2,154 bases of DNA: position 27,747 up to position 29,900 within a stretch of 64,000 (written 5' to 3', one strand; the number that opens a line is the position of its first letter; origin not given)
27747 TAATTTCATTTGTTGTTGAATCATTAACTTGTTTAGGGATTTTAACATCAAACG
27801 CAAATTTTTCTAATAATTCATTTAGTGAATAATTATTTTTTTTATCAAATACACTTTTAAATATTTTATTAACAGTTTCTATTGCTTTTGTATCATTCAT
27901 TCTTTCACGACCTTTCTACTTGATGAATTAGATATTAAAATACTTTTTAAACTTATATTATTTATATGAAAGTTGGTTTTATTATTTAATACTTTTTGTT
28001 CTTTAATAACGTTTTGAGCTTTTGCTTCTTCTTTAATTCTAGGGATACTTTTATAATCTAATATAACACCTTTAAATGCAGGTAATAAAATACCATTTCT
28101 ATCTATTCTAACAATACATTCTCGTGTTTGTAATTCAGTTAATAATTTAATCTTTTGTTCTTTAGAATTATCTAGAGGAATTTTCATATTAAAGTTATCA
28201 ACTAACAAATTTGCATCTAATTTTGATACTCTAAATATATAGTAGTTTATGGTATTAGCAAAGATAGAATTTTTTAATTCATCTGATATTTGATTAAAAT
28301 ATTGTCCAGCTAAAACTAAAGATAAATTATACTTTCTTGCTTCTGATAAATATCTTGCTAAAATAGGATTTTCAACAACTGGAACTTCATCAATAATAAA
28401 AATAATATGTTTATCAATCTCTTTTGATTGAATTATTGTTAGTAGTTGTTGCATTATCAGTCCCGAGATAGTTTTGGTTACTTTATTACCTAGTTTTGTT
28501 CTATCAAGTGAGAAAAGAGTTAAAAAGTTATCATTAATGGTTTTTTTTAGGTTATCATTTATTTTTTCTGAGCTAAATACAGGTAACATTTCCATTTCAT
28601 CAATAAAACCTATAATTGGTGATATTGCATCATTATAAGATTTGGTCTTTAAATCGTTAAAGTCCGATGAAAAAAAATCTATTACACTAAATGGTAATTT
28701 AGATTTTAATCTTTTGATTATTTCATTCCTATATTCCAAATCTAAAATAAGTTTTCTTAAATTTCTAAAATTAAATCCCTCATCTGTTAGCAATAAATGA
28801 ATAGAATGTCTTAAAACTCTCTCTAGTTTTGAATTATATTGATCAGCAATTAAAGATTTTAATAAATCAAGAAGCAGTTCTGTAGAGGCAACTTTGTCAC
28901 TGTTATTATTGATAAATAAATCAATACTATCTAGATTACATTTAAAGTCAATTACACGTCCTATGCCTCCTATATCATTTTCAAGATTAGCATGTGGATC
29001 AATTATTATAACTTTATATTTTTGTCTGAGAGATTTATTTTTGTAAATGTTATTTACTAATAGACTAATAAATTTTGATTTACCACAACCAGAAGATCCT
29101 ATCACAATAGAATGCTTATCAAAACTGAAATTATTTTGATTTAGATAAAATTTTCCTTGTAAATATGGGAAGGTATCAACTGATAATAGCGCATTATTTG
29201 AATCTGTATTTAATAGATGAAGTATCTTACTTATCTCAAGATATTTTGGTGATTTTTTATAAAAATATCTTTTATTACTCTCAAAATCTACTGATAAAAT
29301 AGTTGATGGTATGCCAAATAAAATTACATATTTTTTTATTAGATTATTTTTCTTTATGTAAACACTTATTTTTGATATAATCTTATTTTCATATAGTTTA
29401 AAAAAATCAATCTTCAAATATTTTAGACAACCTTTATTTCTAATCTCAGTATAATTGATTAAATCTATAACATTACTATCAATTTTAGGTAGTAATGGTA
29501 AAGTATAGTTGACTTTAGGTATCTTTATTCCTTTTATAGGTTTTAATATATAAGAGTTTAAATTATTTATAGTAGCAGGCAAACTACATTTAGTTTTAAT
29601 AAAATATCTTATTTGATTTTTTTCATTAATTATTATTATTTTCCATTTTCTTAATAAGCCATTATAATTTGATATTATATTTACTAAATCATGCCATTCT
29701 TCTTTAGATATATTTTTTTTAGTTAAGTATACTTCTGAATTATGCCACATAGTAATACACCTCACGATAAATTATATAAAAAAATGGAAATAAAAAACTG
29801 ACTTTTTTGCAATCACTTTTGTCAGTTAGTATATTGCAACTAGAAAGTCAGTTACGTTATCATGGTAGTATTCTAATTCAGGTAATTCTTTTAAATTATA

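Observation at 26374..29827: Unexplained operon: HerA/TraD-like ATPase + cysteine-repeat protein + J-domain protein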

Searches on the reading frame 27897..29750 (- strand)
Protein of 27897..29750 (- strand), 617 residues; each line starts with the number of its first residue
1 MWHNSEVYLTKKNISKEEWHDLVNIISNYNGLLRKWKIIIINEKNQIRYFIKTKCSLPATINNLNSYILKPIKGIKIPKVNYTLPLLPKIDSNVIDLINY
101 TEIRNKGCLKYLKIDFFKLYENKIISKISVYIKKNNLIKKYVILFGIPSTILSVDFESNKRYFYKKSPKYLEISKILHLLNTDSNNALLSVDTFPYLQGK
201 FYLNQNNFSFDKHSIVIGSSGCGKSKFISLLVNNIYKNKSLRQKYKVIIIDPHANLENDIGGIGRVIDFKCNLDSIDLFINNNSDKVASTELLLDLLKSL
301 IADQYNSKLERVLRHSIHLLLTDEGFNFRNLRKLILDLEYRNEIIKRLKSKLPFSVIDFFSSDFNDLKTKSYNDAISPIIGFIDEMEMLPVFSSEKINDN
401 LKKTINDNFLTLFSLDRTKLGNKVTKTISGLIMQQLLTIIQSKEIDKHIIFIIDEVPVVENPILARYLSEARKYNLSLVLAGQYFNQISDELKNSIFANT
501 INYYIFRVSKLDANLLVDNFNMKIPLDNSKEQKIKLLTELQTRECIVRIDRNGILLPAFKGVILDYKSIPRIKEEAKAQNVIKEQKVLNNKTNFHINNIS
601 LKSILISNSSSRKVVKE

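Call 5: search_protein_families(library=pfam, proteins=[window:27897-29750:-], max_evalue=1)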
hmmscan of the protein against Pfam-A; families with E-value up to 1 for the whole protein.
window:27897-29750:- (617 aa): 9 families
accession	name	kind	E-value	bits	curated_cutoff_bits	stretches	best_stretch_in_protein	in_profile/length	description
PF01935.23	DUF87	-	2.4e-07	31.5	23.2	1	210-366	22-176/220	Helicase HerA, central domain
PF10412.15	TrwB_AAD_bind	-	2.9e-06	26.9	20.5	1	418-490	217-288/387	Type IV secretion-system coupling protein DNA-binding domain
PF13401.12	AAA_22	-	0.00056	20.7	27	1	213-317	7-76/130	AAA domain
PF13245.12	AAA_19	-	0.0046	17.6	25.1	1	211-245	11-42/134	AAA domain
PF12696.13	TraG-D_C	-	0.009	16.4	22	1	449-508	2-66/126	TraM recognition site of TraD and TraG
PF13604.12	AAA_30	-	0.017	15.3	27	1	425-483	70-124/191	AAA domain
PF00910.28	RNA_helicase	-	0.038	14.9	21.5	1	216-250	3-37/105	RNA helicase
PF03193.22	RsgA_GTPase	-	0.073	13.3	30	1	211-234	106-129/174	RsgA GTPase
PF01580.24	FtsK_SpoIIIE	-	0.088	12.7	24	1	190-236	19-64/221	FtsK/SpoIIIE family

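Call 6: search_protein_families(library=padloc, proteins=[window:27897-29750:-], max_evalue=1)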
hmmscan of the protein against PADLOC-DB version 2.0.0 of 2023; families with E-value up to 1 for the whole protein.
window:27897-29750:- (617 aa): 7 families
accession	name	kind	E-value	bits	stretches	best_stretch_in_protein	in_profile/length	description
PDLC04140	mad8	-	1.5e-14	52.3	1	208-509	24-254/314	mads_8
PDLC04105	HerA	-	2e-08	31.3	1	189-258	144-209/576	-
PDLC02185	HerA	-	0.00036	17.4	1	211-242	164-195/585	-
PDLC04099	HerA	-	0.00037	17.9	1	200-254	159-208/214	-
PDLC04107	HerA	-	0.0016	15.5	1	184-239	142-197/306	-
PDLC04106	HerA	-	0.0024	14.5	1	207-251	171-216/667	-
PDLC04100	HerA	-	0.0068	13.1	1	211-239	163-191/580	-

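Call 7: search_protein_families(library=ncbifam, proteins=[window:27897-29750:-], max_evalue=1)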
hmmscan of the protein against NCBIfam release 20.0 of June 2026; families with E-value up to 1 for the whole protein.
window:27897-29750:- (617 aa): 5 families
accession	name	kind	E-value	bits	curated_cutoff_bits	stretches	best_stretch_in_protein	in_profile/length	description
TIGR03925.1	T7SS_EccC_b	equivalog_domain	2.8e-05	22.6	346.55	1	207-261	357-410/564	type VII secretion protein EccCb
NF042943.1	HerA_antiphage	equivalog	0.0031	16.1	800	1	210-242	155-187/566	anti-phage-associated helicase HerA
TIGR03743.1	SXT_TraD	subfamily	0.053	12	366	1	210-254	174-213/636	conjugative transfer system coupling protein TraD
NF041065.1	DpdH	equivalog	0.066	11.6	450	1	216-265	71-119/1014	protein DpdH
NF001208.0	PRK00174.1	subfamily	0.2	9.9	657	1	393-447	572-626/649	acetate--CoA ligase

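Call 8: find_homologous_proteins(query=window:27897-29750:-)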
Query window:27897-29750:- (617 aa): 1636 proteins with E <= 0.001 among 8000 candidates; the best 120 are listed.
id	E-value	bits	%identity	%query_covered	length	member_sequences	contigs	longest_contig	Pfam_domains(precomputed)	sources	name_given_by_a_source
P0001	0.0e+0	1309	99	100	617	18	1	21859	PF10412.16,PF01935.24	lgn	-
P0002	0.0e+0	1145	99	51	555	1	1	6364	-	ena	-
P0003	0.0e+0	1050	79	100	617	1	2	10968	PF10412.16,PF01935.24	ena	-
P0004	0.0e+0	1050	80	100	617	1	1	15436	PF10412.16,PF01935.24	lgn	-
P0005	0.0e+0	1049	79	100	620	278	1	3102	PF10412.16,PF01935.24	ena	-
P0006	0.0e+0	1048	79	100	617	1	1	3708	PF10412.16,PF01935.24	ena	-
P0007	0.0e+0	1046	79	100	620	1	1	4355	PF10412.16,PF01935.24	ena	-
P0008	0.0e+0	1046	79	100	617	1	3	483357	PF10412.16,PF01935.24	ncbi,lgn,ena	-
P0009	0.0e+0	1046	79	100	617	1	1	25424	PF10412.16,PF01935.24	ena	-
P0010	0.0e+0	1045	79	100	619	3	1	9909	PF10412.16,PF01935.24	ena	-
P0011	0.0e+0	1045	79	100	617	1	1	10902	PF10412.16,PF01935.24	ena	-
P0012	0.0e+0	1043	79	100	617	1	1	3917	PF10412.16,PF01935.24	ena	-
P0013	0.0e+0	1043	79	100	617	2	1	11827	PF10412.16,PF01935.24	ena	-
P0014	0.0e+0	1042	79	100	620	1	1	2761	PF10412.16,PF01935.24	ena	-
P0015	0.0e+0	1041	79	100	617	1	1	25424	PF10412.16,PF01935.24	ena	-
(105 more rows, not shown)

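Call 10: find_related_loci(query=window:27897-29750:-, collection=genome_contigs, flank=6000)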
Query window:27897-29750:- (617 aa) in genome_contigs; peptide patterns used: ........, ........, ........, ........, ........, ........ (x = any residue, [..] = any of these).
142 stretches matched a pattern; 70 encode a relative of the query (tblastn E <= 1e-3); 68 distinct loci.
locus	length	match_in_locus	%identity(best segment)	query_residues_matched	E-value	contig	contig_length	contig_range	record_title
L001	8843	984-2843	79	1-617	0e+0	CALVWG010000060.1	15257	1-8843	MAG: uncultured Bacilli bacterium isolate E07__bin156 genome assembly, contig: E07__k127_5216990, whole genome shotgun s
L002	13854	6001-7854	79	1-615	0e+0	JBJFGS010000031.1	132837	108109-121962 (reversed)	MAG: Candidatus Coprovivens sp. isolate PUUB45_bin.013 NODE_34_length_132837_cov_21.546219, whole genome shotgun sequenc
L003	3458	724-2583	79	1-617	0e+0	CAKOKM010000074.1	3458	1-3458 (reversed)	MAG: uncultured Bacilli bacterium isolate REFINED_METABAT215_TOP10_CONTIGS_1500_ASSEMBLY_K77_MERGED__Hadza_MoBio_hadza-A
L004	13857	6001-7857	79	1-617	0e+0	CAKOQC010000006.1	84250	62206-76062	MAG: uncultured Bacilli bacterium isolate REFINED_METABAT215_TOP10_CONTIGS_1500_ASSEMBLY_K77_MERGED__Hadza_MoBio_hadza-A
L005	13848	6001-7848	79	1-616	0e+0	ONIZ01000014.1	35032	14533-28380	uncultured Firmicutes bacterium isolate RUG343 genome assembly, contig: scaffold_1469, whole genome shotgun sequence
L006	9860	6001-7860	77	1-617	0e+0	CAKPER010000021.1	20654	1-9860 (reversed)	MAG: uncultured Bacilli bacterium isolate REFINED_METABAT215_TOP10_CONTIGS_1500_ASSEMBLY_K77_MERGED__Hadza_MoBio_hadza-A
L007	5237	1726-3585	77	1-617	0e+0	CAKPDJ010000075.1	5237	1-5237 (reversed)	MAG: uncultured Bacilli bacterium isolate REFINED_METABAT215_TOP10_CONTIGS_1500_ASSEMBLY_K77_MERGED__Hadza_PheChl_Fiber-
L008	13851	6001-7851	79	1-617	0e+0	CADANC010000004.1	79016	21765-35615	MAG: uncultured Erysipelotrichaceae bacterium isolate RUG13444 genome assembly, contig: RUG13444_asm_4, whole genome sho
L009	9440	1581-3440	76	1-617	0e+0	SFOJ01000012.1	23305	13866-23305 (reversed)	MAG: Mollicutes bacterium isolate W3P13.010 Contig541, whole genome shotgun sequence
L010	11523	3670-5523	78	1-615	0e+0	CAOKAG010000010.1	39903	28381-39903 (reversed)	MAG TPA_asm: uncultured Tenericutes bacterium isolate SRR15730524_bin.8_metawrap_v1.3_MAG genome assembly, contig: NODE.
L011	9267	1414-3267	75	1-615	0e+0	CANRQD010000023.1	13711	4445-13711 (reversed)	MAG: uncultured Bacilli bacterium isolate Lapin-017__bin10 genome assembly, contig: Lapin-017__NODE_2954_length_13711_co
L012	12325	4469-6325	78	1-617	0e+0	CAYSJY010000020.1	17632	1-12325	MAG TPA_asm: uncultured Muribaculaceae bacterium isolate SRP141132_co3_347 genome assembly, contig: NODE_2663_length_176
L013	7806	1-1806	78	17-615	0e+0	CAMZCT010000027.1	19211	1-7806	MAG TPA_asm: uncultured Tenericutes bacterium isolate SRR10912542_bin.39_metaWRAP_v1.3_MAG genome assembly, contig: ERZ1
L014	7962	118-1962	74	1-615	0e+0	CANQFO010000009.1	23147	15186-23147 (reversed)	MAG: uncultured Bacilli bacterium isolate Lapin-007__bin24 genome assembly, contig: Lapin-007__NODE_705_length_23147_cov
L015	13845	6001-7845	74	1-613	0e+0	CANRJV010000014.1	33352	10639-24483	MAG: uncultured Bacilli bacterium isolate Lapin-019__bin1 genome assembly, contig: Lapin-019__NODE_728_length_33352_cov_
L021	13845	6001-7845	73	5-617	0e+0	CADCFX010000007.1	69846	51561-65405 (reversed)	MAG: uncultured Erysipelotrichaceae bacterium isolate RUG14620 genome assembly, contig: RUG14620_asm_7, whole genome sho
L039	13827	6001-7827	69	6-613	0e+0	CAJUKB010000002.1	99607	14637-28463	MAG TPA_asm: uncultured Bacilli bacterium isolate MGBC143693 genome assembly, contig: MGBC143693.2, whole genome shotgun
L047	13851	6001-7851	70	1-615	0e+0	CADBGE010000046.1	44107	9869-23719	MAG: uncultured Erysipelotrichaceae bacterium isolate RUG13941 genome assembly, contig: RUG13941_asm_46, whole genome sh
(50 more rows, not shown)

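Call 18: search_solved_structures(query=window:27897-29750:-, max_evalue=1, show_alignments=2)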
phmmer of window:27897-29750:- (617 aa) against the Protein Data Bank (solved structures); distinct sequences matched with E-value up to 1: 2.
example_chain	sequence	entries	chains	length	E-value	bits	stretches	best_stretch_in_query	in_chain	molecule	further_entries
7y18_A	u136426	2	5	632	0.06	15.3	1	161-236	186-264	Polynucleotide 5'-hydroxyl-kinase GRC3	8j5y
2nq2_C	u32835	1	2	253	0.38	12.6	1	188-233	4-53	Hypothetical ABC transporter ATP-binding protein HI1470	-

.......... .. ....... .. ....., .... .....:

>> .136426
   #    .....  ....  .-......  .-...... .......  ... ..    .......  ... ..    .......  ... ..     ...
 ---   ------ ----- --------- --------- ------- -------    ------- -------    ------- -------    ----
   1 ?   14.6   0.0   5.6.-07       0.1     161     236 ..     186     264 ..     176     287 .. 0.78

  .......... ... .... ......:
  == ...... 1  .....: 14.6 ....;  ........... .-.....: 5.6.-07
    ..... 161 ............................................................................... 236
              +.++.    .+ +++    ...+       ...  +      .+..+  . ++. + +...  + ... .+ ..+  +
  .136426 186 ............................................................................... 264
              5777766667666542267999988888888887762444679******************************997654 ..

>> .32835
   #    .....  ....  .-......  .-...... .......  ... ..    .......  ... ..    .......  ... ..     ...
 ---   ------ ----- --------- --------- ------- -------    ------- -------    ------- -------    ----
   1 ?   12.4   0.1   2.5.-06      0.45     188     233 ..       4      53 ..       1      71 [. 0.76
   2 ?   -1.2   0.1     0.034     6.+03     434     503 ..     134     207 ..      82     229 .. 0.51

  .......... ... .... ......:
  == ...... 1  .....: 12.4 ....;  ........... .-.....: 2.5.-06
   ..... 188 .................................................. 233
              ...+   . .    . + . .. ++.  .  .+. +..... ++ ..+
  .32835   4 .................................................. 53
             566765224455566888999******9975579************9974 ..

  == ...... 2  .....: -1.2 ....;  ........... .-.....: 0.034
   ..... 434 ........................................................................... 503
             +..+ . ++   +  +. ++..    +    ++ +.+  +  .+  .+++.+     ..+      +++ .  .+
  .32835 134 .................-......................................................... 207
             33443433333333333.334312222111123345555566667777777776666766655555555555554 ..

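Call 33: predict_structure(alignment_id=A2)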
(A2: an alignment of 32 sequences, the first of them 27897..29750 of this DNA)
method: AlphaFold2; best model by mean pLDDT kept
length: 617 residues; sequences in the alignment: 32
mean_pLDDT: 49.1   pTM: 0.41
mean pLDDT of the five models: 49.1, 40.4, 37.8, 37.1, 33.8
residues with pLDDT >= 90: 0; 70-90: 77; 50-70: 169; < 50: 371
segments of 3 or more residues with pLDDT < 50: 1-14, 16-20, 23-37, 41-43, 45-73, 91-93, 121-124, 145-207, 219-221, 271-274, 276-278, 280-292, 308-312, 318-330, 340-346, 351-378, 384-399, 486-489, 494-617
pLDDT, mean of each block of 10 residues (from residue 1): 35 46 48 46 46 32 29 61 67 49 61 58 58 78 52 25 29 46 44 35 42 60 64 72 81 70 62 45 46 51 50 49 46 53 48 41 42 48 46 39 71 69 62 69 74 69 61 71 53 45 38 38 33 37 36 31 27 30 31 32 32 29
secondary structure, 60 per line:
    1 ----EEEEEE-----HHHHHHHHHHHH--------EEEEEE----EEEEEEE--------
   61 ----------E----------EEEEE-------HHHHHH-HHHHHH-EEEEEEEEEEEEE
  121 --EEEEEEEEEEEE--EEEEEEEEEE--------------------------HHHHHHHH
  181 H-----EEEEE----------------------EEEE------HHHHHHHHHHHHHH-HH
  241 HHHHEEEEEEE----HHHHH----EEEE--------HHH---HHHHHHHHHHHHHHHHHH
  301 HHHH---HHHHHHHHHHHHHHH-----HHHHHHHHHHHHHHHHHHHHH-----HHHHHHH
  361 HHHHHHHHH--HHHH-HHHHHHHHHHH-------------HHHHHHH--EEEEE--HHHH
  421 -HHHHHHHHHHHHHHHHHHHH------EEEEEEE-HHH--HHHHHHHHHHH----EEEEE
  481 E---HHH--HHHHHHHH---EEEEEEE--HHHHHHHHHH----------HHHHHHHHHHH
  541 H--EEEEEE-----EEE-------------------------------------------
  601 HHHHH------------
elements in order (helices of 4 or more, strands of 3 or more residues): E5-10 H16-27 E36-41 E46-52 E82-86 H94-99 H101-106 E108-120 E123-134 E137-146 H173-181 E187-191 E214-217 H224-237 H239-244 E245-251 H256-260 E265-268 H283-304 H308-322 H328-348 H354-369 H372-375 H377-387 H401-407 E410-414 H417-420 H422-441 E448-454 H461-471 E476-481 H490-497 E501-507 H510-519 H530-541 E544-549 E555-557 H601-605

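Call 37: fold_search(model_id=the predicted structure, library=pdb)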
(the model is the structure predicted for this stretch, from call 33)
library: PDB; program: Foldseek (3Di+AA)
matches with E <= 10: 866; with E <= 0.001: 12
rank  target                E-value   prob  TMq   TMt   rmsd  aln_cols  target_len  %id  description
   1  8suw_P                4.6e-05  1.00  0.26  0.29  15.5       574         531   13  E. coli SIR2-HerA complex (dodecamer SIR2 bound 4 protomers of HerA) (released 2024-03-27)
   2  8ziq_O                1.3e-04  0.99  0.27  0.29  16.9       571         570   14  HerA-DUF4297 complex with DNA (released 2025-03-12)
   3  8j4u_Q                1.6e-04  1.00  0.28  0.31  15.1       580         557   12  Structure of HerA-Sir2 complex from Escherichia coli Nezha system (released 2024-01-03)
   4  1e9r_G                2.4e-04  1.00  0.30  0.41  11.6       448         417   14  Bacterial conjugative coupling protein TrwBdeltaN70. Trigonal form in complex with sulphate. (released 2001-02-06)
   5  1e9r_D                2.9e-04  1.00  0.30  0.41  11.3       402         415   14  Bacterial conjugative coupling protein TrwBdeltaN70. Trigonal form in complex with sulphate. (released 2001-02-06)
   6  4ag6_B                3.2e-04  1.00  0.30  0.45   9.9       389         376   14  Structure of VirB4 of Thermoanaerobacter pseudethanolicus (released 2012-07-04)
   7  1e9r_F                3.8e-04  1.00  0.26  0.35  10.5       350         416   17  Bacterial conjugative coupling protein TrwBdeltaN70. Trigonal form in complex with sulphate. (released 2001-02-06)
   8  1e9s_I                4.0e-04  1.00  0.27  0.37  11.5       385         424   14  Bacterial conjugative coupling protein TrwBdeltaN70. Unbound monoclinic form. (released 2001-02-06)
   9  8sub_N                4.5e-04  0.99  0.26  0.28  16.4       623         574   13  E. coli SIR2-HerA complex (dodecamer SIR2 pentamer HerA) (released 2023-12-27)
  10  1e9s_H                5.0e-04  1.00  0.25  0.34  12.0       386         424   16  Bacterial conjugative coupling protein TrwBdeltaN70. Unbound monoclinic form. (released 2001-02-06)
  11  8sub_P                6.6e-04  0.98  0.27  0.29  15.3       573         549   12  E. coli SIR2-HerA complex (dodecamer SIR2 pentamer HerA) (released 2023-12-27)
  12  1e9s_G                9.3e-04  1.00  0.26  0.35  12.7       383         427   15  Bacterial conjugative coupling protein TrwBdeltaN70. Unbound monoclinic form. (released 2001-02-06)
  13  1e9s_F                1.0e-03  1.00  0.26  0.35  12.7       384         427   15  Bacterial conjugative coupling protein TrwBdeltaN70. Unbound monoclinic form. (released 2001-02-06)
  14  1gl7_D                1.1e-03  1.00  0.27  0.37  11.2       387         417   15  Plasmid coupling protein TrwB in complex with the non-hydrolisable ATP-analogue ADPNP. (released 2002-05-16)
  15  1e9r_E                1.1e-03  1.00  0.29  0.39  11.9       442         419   14  Bacterial conjugative coupling protein TrwBdeltaN70. Trigonal form in complex with sulphate. (released 2001-02-06)
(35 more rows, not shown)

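Call 52: search_solved_structures(query=A2, max_evalue=1)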
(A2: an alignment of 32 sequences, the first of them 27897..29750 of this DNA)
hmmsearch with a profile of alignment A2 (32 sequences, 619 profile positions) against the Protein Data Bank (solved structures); distinct sequences matched with E-value up to 1: 3.
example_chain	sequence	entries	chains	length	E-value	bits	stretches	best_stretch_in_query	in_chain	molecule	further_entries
8wiv_A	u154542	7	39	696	0.098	14.3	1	210-274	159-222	Helicase HerA central domain-containing protein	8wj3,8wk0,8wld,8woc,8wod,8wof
2nq2_C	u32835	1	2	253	0.15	13.6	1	187-232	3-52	Hypothetical ABC transporter ATP-binding protein HI1470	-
7y18_A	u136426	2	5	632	0.38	12.3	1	162-237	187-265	Polynucleotide 5'-hydroxyl-kinase GRC3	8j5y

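Call 56: find_encoding_contigs(protein=P0001, flank=7000, max_places=3)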
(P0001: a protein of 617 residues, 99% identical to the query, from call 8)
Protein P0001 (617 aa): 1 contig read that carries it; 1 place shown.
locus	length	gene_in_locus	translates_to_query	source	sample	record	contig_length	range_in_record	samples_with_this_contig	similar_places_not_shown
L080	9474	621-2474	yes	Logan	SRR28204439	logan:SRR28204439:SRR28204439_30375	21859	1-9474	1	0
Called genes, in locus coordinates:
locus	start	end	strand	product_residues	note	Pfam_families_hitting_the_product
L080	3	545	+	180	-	?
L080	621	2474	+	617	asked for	PF01935:DUF87, PF10412:TrwB_AAD_bind (faint)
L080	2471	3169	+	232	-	-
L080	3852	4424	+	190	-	PF00293:NUDIX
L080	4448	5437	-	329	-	PF01368:DHH, PF02272:DHHA1 (weak)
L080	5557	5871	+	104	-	-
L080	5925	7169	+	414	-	-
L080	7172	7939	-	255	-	PF01209:Ubie_methyltran, PF13489:Methyltransf_23, PF13847:Methyltransf_31, PF08241:Methyltransf_11, PF08242:Methyltransf_12, PF13649:Methyltransf_25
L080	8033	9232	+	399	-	PF02073:Peptidase_M29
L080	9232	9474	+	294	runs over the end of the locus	-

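Call 60: search_protein_families(library=phrogs, proteins=[window:27897-29750:-], max_evalue=0.01)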
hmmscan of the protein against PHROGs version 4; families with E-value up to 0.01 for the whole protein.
window:27897-29750:- (617 aa): 1 family
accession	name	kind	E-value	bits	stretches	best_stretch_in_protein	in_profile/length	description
phrog_5156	-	unknown function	1.1e-18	67.7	1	212-520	412-734/824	-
